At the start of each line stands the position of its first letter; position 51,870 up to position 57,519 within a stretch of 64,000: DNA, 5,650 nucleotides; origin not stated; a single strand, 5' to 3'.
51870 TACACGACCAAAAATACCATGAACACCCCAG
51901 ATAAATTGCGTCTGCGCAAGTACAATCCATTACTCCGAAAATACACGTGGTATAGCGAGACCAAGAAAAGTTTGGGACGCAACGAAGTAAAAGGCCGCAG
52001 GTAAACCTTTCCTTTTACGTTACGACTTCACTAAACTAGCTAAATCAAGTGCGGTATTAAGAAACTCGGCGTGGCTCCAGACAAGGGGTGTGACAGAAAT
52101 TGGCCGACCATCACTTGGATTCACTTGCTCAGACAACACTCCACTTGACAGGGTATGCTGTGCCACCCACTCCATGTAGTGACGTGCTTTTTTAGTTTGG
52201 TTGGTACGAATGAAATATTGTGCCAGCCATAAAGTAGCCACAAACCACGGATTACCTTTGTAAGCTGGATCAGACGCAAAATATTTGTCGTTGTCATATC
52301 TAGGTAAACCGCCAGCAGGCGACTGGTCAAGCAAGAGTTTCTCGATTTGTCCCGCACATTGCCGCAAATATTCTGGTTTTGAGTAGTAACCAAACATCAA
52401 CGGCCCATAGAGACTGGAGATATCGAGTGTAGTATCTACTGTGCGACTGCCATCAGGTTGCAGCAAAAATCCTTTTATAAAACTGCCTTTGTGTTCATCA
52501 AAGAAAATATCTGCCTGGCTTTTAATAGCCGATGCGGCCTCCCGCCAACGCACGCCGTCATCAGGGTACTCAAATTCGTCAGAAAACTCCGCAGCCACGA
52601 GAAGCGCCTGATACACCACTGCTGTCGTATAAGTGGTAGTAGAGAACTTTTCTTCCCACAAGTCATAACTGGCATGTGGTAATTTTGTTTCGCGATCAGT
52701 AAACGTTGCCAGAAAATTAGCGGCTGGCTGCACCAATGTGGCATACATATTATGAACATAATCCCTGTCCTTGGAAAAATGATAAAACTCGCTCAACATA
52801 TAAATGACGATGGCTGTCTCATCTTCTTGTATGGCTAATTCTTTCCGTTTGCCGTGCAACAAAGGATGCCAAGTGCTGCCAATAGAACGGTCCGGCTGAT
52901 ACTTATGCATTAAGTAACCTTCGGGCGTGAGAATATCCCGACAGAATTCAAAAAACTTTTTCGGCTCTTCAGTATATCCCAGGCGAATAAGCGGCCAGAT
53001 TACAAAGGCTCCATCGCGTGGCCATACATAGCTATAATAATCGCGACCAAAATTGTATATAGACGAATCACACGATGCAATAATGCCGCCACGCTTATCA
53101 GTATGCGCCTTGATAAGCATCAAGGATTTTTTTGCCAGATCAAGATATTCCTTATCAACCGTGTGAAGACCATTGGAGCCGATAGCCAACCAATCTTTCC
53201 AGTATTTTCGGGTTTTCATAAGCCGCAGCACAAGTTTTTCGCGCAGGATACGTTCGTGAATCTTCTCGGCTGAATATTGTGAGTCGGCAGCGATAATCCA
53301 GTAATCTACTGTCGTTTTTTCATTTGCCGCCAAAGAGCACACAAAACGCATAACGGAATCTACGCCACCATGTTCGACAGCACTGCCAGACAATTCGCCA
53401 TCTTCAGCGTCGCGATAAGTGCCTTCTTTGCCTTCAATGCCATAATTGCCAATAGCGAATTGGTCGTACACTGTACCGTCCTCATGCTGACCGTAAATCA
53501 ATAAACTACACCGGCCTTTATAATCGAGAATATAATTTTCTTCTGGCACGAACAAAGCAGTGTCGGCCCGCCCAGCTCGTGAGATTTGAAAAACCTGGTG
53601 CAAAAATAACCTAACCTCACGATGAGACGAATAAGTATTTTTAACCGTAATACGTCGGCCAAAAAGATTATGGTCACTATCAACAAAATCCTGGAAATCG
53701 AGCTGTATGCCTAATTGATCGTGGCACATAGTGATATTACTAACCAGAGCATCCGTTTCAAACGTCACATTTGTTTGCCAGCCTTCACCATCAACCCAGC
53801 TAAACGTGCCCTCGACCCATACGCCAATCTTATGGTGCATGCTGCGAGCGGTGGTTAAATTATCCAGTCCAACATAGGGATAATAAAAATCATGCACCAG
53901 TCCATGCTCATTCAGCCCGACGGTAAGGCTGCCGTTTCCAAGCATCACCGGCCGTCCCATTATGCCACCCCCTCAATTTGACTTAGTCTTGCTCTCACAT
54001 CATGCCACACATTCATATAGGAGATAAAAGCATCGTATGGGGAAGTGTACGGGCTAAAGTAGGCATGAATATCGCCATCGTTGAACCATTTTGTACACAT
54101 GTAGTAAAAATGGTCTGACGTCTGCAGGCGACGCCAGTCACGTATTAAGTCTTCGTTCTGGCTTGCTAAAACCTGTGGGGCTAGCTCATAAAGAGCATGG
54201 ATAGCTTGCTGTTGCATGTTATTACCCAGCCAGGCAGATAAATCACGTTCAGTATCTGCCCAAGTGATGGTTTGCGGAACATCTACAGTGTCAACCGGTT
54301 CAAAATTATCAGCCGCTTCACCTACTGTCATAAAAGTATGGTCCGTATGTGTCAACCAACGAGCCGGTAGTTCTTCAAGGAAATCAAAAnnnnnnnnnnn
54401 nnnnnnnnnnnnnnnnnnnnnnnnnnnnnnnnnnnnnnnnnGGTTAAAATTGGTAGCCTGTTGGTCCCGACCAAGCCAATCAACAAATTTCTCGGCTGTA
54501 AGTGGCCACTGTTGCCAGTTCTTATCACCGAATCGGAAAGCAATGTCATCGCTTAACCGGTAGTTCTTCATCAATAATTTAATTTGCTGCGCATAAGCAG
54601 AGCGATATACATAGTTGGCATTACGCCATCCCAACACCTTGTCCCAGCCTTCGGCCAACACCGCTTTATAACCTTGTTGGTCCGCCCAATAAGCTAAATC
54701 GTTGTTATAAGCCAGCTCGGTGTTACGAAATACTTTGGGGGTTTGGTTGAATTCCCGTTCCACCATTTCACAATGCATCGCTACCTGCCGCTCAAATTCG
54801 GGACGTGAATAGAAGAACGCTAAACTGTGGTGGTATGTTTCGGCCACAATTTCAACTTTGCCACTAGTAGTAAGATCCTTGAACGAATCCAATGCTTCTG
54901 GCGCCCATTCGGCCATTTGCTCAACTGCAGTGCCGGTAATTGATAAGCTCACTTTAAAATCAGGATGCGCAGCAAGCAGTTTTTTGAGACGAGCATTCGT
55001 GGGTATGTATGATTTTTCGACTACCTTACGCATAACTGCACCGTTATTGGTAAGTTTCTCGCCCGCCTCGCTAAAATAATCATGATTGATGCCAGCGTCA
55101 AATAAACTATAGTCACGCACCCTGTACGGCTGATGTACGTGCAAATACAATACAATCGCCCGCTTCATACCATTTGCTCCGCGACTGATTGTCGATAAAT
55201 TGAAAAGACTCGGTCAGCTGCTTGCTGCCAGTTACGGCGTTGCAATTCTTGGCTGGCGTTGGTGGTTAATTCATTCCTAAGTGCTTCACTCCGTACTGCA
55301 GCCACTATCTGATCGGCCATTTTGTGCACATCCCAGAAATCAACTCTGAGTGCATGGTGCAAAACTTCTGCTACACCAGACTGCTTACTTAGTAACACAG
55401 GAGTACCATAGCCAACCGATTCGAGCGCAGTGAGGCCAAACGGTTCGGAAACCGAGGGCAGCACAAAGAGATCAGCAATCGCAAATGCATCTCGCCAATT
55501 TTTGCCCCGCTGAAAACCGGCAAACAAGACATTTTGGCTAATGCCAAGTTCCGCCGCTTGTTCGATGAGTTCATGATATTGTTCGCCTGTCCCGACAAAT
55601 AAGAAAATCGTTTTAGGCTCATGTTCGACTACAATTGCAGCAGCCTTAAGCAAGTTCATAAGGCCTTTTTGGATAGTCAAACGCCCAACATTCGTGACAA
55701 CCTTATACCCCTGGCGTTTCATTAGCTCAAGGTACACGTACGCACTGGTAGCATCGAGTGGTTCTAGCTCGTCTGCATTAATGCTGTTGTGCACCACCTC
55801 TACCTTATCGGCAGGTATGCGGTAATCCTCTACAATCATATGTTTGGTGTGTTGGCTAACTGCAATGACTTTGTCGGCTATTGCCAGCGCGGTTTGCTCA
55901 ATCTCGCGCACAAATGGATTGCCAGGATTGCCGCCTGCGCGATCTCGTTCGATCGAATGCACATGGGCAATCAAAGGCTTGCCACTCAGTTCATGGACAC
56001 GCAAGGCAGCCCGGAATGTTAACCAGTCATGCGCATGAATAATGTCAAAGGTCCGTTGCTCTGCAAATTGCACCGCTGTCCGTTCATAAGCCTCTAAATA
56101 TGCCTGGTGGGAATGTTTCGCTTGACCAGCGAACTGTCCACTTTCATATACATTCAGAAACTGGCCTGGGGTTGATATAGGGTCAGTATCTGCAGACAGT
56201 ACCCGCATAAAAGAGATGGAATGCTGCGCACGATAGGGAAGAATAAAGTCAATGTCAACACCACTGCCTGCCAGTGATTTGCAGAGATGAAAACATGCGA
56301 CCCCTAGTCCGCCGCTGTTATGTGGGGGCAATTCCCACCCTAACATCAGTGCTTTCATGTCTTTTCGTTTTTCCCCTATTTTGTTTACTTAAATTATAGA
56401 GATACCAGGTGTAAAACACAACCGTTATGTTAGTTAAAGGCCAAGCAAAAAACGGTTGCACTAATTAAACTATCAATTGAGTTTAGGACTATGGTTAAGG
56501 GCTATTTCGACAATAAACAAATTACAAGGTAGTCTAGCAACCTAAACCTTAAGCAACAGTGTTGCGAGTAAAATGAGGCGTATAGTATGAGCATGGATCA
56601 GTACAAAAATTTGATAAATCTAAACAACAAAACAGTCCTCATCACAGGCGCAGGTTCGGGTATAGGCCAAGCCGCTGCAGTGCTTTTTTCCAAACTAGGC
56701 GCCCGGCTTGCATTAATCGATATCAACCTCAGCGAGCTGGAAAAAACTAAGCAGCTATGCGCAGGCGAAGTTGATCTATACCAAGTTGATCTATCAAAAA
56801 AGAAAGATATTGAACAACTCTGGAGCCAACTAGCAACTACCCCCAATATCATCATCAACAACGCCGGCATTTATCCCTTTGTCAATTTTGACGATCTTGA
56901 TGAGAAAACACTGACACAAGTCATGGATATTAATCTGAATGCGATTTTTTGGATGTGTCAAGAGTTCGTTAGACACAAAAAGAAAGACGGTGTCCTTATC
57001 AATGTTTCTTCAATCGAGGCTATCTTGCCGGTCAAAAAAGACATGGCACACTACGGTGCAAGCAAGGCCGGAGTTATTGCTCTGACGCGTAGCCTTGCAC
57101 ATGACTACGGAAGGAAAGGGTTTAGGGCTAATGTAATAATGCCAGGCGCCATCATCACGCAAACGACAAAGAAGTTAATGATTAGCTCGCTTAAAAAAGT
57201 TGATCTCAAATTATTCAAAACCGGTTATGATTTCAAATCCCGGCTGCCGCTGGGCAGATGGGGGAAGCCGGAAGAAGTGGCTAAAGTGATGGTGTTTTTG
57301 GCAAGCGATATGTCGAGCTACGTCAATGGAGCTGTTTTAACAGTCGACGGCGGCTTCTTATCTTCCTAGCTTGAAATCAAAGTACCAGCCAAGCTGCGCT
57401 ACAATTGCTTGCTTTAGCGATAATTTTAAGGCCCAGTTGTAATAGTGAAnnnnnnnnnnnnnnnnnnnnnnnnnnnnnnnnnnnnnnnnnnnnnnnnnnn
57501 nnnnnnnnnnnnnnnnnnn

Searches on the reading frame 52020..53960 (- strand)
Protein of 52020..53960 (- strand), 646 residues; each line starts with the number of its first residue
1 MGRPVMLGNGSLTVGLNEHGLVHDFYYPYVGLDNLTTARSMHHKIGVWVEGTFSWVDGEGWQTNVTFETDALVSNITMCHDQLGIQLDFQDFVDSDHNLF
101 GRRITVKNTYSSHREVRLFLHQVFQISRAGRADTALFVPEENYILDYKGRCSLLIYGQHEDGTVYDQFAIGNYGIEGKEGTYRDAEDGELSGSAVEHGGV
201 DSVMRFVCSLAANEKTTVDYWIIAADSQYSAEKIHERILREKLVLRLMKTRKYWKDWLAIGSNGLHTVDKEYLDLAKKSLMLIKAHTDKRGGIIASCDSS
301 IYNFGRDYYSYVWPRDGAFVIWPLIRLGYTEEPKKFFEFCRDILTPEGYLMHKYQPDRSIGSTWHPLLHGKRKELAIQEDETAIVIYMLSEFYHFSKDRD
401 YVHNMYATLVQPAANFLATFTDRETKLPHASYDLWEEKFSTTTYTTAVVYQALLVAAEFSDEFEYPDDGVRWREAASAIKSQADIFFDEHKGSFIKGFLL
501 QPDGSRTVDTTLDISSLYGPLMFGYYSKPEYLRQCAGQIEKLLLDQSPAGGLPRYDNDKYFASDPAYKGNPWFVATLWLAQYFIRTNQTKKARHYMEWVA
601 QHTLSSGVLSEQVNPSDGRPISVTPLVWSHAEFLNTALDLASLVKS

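Call 5: search_protein_families(library=pfam, proteins=[window:52020-53960:-], max_evalue=0.01)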
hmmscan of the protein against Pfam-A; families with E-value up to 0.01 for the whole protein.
window:52020-53960:- (646 aa): 2 families
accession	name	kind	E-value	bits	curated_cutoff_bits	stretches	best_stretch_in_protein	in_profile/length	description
PF00723.27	Glyco_hydro_15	-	4.5e-31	108.6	22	2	275-588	6-334/427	Glycosyl hydrolases family 15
PF06662.19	C5-epim_C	-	0.0079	16.1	23.3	0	266-304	44-80/188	D-glucuronyl C5-epimerase C-terminus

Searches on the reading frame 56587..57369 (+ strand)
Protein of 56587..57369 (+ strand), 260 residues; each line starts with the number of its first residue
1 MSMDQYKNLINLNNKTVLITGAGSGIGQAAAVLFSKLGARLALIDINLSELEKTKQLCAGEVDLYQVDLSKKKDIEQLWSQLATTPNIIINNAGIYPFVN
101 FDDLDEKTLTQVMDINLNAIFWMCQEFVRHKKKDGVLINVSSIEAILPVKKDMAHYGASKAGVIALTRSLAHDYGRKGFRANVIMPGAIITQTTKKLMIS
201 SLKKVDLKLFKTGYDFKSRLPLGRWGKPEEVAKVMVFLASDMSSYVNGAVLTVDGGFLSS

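Call 96: search_protein_families(library=pfam, proteins=[window:56587-57369:+], max_evalue=0.001)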
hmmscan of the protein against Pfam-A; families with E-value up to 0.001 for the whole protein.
window:56587-57369:+ (260 aa): 4 families
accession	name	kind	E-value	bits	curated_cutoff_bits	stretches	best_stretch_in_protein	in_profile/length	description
PF13561.12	adh_short_C2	-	7.1e-53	180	27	1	21-257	1-235/236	Enoyl-(Acyl carrier protein) reductase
PF00106.31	adh_short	-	7.6e-44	150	26.6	1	15-197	1-190/195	short chain dehydrogenase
PF08659.16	KR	-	6.6e-07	29.9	22.6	1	16-165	2-158/180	KR domain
PF01370.27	Epimerase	-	0.00025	21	20.9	1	17-177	1-163/240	NAD dependent epimerase/dehydratase family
